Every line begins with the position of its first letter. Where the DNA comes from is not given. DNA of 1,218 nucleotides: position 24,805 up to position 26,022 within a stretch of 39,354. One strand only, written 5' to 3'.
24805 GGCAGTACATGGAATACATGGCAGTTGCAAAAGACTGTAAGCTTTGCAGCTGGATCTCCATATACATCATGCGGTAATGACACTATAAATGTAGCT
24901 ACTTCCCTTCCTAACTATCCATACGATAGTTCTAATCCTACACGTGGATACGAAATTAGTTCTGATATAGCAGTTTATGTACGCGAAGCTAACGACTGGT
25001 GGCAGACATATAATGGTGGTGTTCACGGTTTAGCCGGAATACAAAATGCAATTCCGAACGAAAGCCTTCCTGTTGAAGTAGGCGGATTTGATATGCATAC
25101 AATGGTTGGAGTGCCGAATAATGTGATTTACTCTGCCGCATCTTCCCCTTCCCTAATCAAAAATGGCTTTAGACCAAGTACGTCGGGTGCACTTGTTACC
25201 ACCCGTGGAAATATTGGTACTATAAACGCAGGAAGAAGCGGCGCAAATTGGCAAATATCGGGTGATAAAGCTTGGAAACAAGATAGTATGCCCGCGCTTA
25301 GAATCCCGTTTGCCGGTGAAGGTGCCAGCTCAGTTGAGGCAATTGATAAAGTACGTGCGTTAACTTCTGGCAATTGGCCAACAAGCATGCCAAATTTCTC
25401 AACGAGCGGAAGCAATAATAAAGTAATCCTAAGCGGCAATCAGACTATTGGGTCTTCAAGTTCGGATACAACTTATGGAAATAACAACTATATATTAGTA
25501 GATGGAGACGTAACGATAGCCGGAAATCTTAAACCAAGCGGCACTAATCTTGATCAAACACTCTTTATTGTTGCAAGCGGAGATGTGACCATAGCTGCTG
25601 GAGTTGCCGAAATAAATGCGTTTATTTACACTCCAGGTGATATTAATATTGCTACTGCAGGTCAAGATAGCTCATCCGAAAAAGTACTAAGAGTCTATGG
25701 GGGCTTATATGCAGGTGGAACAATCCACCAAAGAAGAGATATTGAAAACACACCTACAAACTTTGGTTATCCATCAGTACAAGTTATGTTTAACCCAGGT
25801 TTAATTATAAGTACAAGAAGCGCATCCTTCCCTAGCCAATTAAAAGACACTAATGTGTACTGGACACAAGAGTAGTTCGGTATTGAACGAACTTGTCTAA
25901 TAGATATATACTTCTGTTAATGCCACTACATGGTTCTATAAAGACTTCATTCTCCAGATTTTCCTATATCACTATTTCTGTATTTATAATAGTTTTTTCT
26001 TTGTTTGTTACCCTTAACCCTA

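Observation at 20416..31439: Two head-to-tail ~1,830-aa secreted modular paralogues placed where a pilus-associated adhesin (PilY1 analogue) would be expected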

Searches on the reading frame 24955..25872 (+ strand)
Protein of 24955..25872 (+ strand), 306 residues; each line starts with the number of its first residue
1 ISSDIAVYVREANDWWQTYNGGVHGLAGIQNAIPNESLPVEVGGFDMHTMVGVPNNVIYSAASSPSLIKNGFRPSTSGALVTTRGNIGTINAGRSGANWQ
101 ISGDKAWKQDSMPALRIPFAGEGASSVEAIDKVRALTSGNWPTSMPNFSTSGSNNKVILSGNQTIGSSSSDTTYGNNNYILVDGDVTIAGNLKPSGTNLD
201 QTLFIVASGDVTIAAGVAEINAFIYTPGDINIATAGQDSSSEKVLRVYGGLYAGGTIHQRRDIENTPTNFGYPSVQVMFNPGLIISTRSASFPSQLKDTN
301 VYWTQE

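Call 18: find_homologous_proteins(query=A2, max_evalue=0.01)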
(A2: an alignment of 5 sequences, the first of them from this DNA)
Query A2 (5 sequences): 8000 candidates shared short words with the query, none scored E <= 0.01.

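Call 19: search_solved_structures(query=A2, max_evalue=10)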
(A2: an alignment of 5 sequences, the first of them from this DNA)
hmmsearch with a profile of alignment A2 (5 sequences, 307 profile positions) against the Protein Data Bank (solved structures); distinct sequences matched with E-value up to 10: 0.

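Call 27: predict_structure(alignment_id=A2)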
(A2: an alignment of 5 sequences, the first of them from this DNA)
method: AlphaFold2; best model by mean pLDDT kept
length: 306 residues; sequences in the alignment: 5
mean_pLDDT: 45.4   pTM: 0.47
mean pLDDT of the five models: 45.4, 45.1, 43.2, 43.1, 42.8
residues with pLDDT >= 90: 7; 70-90: 65; 50-70: 52; < 50: 182
segments of 3 or more residues with pLDDT < 50: 1-128, 235-239, 261-306
pLDDT, mean of each block of 10 residues (from residue 1): 22 22 23 27 22 22 28 23 28 28 31 29 41 54 68 71 85 75 87 71 76 81 71 58 61 58 31 24 28 30 25
secondary structure, 60 per line:
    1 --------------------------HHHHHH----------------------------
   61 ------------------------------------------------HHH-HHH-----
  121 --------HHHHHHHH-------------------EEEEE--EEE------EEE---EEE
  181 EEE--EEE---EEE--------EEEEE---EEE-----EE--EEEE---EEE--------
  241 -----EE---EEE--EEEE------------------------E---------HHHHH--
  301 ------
elements in order: H27-32 H129-136 E156-160 E163-165 E172-174 E178-183 E186-188 E192-194 E203-207 E211-213 E223-226 E230-232 E251-253 E256-259 H294-298

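Call 28: search_protein_representatives(alignment_id=A2)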
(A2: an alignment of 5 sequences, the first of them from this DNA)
Query: 5 sequences, 307 profile positions. Proteins with E-value up to 0.001 (for the whole library): 125; up to 1e-10: 18; up to 1e-30: 3. The best 125 are listed.
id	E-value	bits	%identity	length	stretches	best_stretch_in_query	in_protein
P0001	3.0e-173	591.6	-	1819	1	1-307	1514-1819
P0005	6.9e-151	518.1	-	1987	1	1-307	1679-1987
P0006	3.1e-74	266.4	-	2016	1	2-307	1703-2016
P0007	3.9e-22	95.3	-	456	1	7-305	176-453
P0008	2.2e-19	86.3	-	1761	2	170-305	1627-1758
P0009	1.4e-18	83.7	-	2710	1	9-305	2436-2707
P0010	5.3e-18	81.8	-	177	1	140-305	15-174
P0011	8.5e-16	74.5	-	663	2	198-305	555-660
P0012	1.7e-15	73.5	-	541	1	162-305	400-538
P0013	8.4e-15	71.2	-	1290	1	1-305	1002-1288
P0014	3.2e-13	66.0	-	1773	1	1-305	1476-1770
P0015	8.8e-13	64.6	-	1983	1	1-305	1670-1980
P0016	1.1e-12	64.3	-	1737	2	136-305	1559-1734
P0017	1.6e-12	63.8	-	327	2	136-278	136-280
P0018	2.1e-12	63.3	-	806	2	140-305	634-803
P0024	1.4e-08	50.8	-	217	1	100-265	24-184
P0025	1.7e-08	50.5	-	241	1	154-284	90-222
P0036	1.4e-06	44.2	-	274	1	136-289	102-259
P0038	1.8e-06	43.9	-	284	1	161-289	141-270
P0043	6.6e-06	42.0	-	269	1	146-269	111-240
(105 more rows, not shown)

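Call 30: search_protein_families(library=pfam, proteins=[P0006, P0007, P0011, P0012, P0017, P0024, P0025, P0036, P0038, P0043], max_evalue=0.1)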
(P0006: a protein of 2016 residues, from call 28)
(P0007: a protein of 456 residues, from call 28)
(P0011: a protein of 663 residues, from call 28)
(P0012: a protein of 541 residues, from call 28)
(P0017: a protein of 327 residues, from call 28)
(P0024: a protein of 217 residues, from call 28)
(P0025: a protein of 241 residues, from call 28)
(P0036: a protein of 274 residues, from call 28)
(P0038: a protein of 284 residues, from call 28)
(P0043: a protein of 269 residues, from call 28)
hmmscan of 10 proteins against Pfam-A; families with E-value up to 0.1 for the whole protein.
P0006 (2016 aa): 1 family
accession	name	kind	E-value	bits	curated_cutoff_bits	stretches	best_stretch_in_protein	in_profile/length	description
PF25788.1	Ig_Rha78A_N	-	0.02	15.6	27.4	0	1052-1083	61-92/105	Rha78A-like, N-terminal immunoglobulin domain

P0007 (456 aa): 0 families

P0011 (663 aa): 1 family
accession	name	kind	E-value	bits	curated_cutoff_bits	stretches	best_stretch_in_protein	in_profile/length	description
PF07705.17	CARDB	-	8.6e-09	36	22.7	1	154-261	1-100/101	CARDB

P0012 (541 aa): 4 families
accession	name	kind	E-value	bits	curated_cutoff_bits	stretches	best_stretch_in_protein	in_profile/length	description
PF16656.11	Pur_ac_phosph_N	-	0.043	14.8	30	1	8-43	52-84/93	Purple acid Phosphatase, N-terminal domain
PF25059.1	FN3_DSCAM-DSCAML_C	-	0.065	14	39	0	17-50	45-78/89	DSCAM/DSCAML C-terminal Fn3-like domain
PF00041.27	fn3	-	0.073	13.7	25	0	16-46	48-78/84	Fibronectin type III domain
PF08191.17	LRR_adjacent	-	0.081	13.6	21.8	0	178-224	4-49/57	LRR adjacent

P0017 (327 aa): 0 families

P0024 (217 aa): 0 families

P0025 (241 aa): 1 family
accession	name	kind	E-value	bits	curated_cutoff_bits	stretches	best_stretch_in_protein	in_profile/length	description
PF23981.1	DUF7305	-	0.0029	18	27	1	69-152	36-111/185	Domain of unknown function (DUF7305)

P0036 (274 aa): 0 families

P0038 (284 aa): 0 families

P0043 (269 aa): 0 families

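Call 42: find_related_loci(query=A3, collection=metagenome_contigs, flank=10000)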
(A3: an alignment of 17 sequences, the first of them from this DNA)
Query A3 (306 aa) in metagenome_contigs; peptide patterns used: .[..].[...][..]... (x = any residue, [..] = any of these).
36 stretches matched a pattern; 9 encode a relative of the query (tblastn E <= 1e-3); 9 distinct loci.
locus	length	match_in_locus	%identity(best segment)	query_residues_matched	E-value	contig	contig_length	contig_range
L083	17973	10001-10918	79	1-306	1e-166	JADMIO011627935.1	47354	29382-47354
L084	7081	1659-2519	44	1-305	8e-68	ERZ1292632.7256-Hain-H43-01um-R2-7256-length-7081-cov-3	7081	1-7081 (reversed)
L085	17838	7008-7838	29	7-303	7e-21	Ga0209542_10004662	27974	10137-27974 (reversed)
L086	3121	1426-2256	29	7-303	5e-21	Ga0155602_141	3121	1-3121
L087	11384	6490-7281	29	7-303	2e-20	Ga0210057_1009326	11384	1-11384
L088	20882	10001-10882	27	1-303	1e-13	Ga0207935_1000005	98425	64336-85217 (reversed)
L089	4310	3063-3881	24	1-303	4e-13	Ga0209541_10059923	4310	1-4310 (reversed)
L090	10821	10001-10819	25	1-302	3e-12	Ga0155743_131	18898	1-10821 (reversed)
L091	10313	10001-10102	38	1-34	1e-4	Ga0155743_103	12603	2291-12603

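Call 43: search_solved_structures(query=A3, max_evalue=10)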
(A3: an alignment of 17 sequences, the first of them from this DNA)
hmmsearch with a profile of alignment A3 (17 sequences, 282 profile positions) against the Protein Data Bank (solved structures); distinct sequences matched with E-value up to 10: 2.
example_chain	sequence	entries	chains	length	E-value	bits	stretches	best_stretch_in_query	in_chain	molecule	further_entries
4zej_A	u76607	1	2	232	0.19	14.5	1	51-145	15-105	Metallo-beta-lactamase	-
4wd6_A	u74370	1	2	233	0.19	14.5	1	51-145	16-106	Metallo-beta-lactamase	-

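Call 44: search_protein_families(library=pfam, alignment_id=A3, max_evalue=1)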
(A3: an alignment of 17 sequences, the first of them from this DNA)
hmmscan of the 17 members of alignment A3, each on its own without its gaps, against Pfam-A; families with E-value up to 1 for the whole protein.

A. member 1, seq(306 aa): 1 family
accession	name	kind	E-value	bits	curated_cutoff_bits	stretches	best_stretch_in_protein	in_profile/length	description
PF23981.1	DUF7305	-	0.0012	19.3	27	1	147-254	64-166/185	Domain of unknown function (DUF7305)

B. families by the number of members that match (of 17 scanned): 7 families
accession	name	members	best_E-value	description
PF03961.19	FapA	2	8e-05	Flagellar Assembly Protein A beta solenoid domain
PF23981.1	DUF7305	1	0.0012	Domain of unknown function (DUF7305)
PF07602.17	DUF1565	1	0.043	Protein of unknown function (DUF1565)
PF03775.22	MinC_C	1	0.05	Septum formation inhibitor MinC, C-terminal domain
PF13987.11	YedD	1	0.082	YedD-like protein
PF17440.7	Thiol_cytolys_C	1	0.12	Thiol-activated cytolysin beta sandwich domain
PF08459.17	UvrC_RNaseH_dom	1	0.14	UvrC RNAse H endonuclease domain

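Call 51: predict_structure(alignment_id=A3)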
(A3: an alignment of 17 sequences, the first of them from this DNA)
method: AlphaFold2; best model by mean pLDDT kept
length: 306 residues; sequences in the alignment: 17
mean_pLDDT: 68.0   pTM: 0.76
mean pLDDT of the five models: 68.0, 67.3, 67.2, 66.3, 65.8
residues with pLDDT >= 90: 51; 70-90: 106; 50-70: 66; < 50: 83
segments of 3 or more residues with pLDDT < 50: 1-10, 34-76, 89-98, 102-113, 299-306
pLDDT, mean of each block of 10 residues (from residue 1): 28 66 71 47 43 36 40 49 54 46 46 55 67 76 80 83 92 89 96 80 90 93 90 83 85 84 74 76 67 71 37
secondary structure, 60 per line:
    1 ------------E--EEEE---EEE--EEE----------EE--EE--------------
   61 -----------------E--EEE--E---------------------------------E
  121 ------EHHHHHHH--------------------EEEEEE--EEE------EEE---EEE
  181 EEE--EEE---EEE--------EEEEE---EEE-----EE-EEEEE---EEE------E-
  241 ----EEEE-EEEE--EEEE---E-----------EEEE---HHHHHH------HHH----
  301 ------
elements in order: E16-19 E23-25 E28-30 E81-83 H128-134 E155-160 E163-165 E172-174 E178-183 E186-188 E192-194 E203-207 E211-213 E222-226 E230-232 E245-248 E250-253 E256-259 E275-278 H282-287

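Call 54: fold_search(model_id=the predicted structure, library=pdb)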
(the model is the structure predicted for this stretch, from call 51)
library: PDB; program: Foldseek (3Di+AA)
matches with E <= 10: 39; with E <= 0.001: 0
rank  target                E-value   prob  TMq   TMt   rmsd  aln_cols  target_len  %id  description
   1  6qvi_C                5.0e-01  0.25  0.35  0.23  13.6       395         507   13  Crystal structure of competence-associated pilin ComZ from Thermus thermophilus (released 2019-05-29)
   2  5uyt_A                5.8e-01  0.23  0.24  0.18   9.7       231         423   10  Crystal structure of ice binding protein from an Antarctic bacterium Flavobacteriaceae (released 2017-10-25)
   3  5uyt_B                6.7e-01  0.80  0.30  0.22   6.9       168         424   10  Crystal structure of ice binding protein from an Antarctic bacterium Flavobacteriaceae (released 2017-10-25)
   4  3wp9                  7.5e-01  0.20  0.29  0.37  17.7       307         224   10  Crystal structure of antifreeze protein from an Antarctic sea ice bacterium Colwellia sp. (released 2014-07-02)
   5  6bg8_A                7.8e-01  0.13  0.25  0.31  16.3       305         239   12  Shewanella frigidimarina ice-binding protein_1 DUF3494 Domain (released 2018-03-07)
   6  9lhr_B                8.3e-01  0.16  0.18  0.24  11.4       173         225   13  Crystal structure of Ice binding protein from Candidatus Cryosericum odellii SMC5 (released 2025-09-03)
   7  3uyu_B                8.3e-01  0.13  0.15  0.19  10.6       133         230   11  Structural basis for the antifreeze activity of an ice-binding protein (LeIBP) from Arctic yeast (released 2012-02-15)
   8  3uyv_A                8.3e-01  0.09  0.16  0.20   8.8       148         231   14  Crystal structure of a glycosylated ice-binding protein (LeIBP) from Arctic yeast (released 2012-02-29)
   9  9lhn_B                8.7e-01  0.10  0.17  0.22   7.8       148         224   11  Crystal structure of Ice binding protein from Candidatus Cryosericum odellii SMC5 (released 2025-09-03)
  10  8x1o                  8.7e-01  0.08  0.15  0.20  11.1       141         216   14  Crystal structure of M249C/N270C mutant of FfIBP (released 2024-11-13)
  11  6qvi_B                1.1e+00  0.44  0.28  0.18   7.8       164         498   16  Crystal structure of competence-associated pilin ComZ from Thermus thermophilus (released 2019-05-29)
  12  7ehk                  1.2e+00  0.30  0.20  0.27   8.7       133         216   14  Crystal structure of C107S mutant of FfIBP (released 2022-03-02)
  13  4nu2                  1.3e+00  0.21  0.19  0.26   8.6       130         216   13  Crystal structure of an ice-binding protein (FfIBP) from the Antarctic bacterium, Flavobacterium frigoris PS1 (released 2014-04-16)
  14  5b5h                  1.4e+00  0.30  0.22  0.29   6.1       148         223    7  Hydrophobic ice-binding site confer hyperactivity on antifreeze protein from a snow mold fungus (released 2016-09-28)
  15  4nu3_B                1.5e+00  0.20  0.19  0.25   8.1       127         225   12  Crystal structure of mFfIBP, a capping head region swapped mutant of ice-binding protein (released 2014-04-16)
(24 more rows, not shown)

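Call 55: find_related_loci(query=A3, collection=viral_contigs, flank=10000)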
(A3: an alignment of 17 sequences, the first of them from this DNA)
Query A3 (306 aa) in viral_contigs; peptide patterns used: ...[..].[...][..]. (x = any residue, [..] = any of these).
71 stretches matched a pattern, but none encodes a relative of the query by tblastn (E <= 1e-3).

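Call 80: fold_search(model_id=the predicted structure, library=viral)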
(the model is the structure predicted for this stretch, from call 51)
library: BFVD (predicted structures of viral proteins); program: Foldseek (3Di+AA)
matches with E <= 10: 81; with E <= 0.001: 0
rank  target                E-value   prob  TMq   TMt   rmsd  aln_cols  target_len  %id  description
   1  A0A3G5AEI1            3.4e-01  0.47  0.27  0.15  15.3       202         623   15  DUF3494 domain-containing protein [Hyperionvirus sp.]
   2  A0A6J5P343            3.7e-01  0.35  0.22  0.27  16.1       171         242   14  Uncharacterized protein [uncultured Caudovirales phage]
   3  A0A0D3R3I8            5.3e-01  0.05  0.10  0.16  12.1       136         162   12  Pentapeptide repeat-containing protein [Testudo hermanni ranavirus]
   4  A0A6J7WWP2            6.5e-01  0.04  0.10  0.08  21.4       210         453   20  Major tropism determinant N-terminal domain-containing protein [uncultured Caudovirales phage]
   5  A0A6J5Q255            1.3e+00  0.09  0.17  0.24  10.1       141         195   16  Uncharacterized protein [uncultured Caudovirales phage]
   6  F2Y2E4                1.4e+00  0.05  0.15  0.08  11.8       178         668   11  (no name in the UniProt tables at hand)
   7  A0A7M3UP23            1.4e+00  0.03  0.15  0.11  17.4       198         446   14  Uncharacterized protein [Pyramimonas orientalis virus]
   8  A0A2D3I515            1.5e+00  0.08  0.18  0.27  10.6       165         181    7  ORF1054 [White spot syndrome virus]
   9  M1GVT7                1.5e+00  0.02  0.10  0.20  11.9       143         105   15  (no name in the UniProt tables at hand)
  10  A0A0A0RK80            1.6e+00  0.03  0.16  0.07  27.6       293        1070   17  (no name in the UniProt tables at hand)
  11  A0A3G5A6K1            2.1e+00  0.10  0.18  0.13  10.6       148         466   11  Chitinase, GH18 family [Homavirus sp.]
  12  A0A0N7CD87            2.2e+00  0.04  0.15  0.15  16.6       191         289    8  Rhamnogalacturonase A/B/Epimerase-like pectate lyase domain-containing protein [Salmonella phage 38]
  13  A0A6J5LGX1            2.3e+00  0.04  0.16  0.07  22.5       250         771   17  Uncharacterized protein [uncultured Caudovirales phage]
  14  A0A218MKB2            2.3e+00  0.02  0.13  0.17  12.4       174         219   13  Uncharacterized protein [uncultured virus]
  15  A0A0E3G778            2.5e+00  0.01  0.09  0.04  21.6       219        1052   16  Baseplate wedge initiator [Synechococcus phage ACG-2014f]
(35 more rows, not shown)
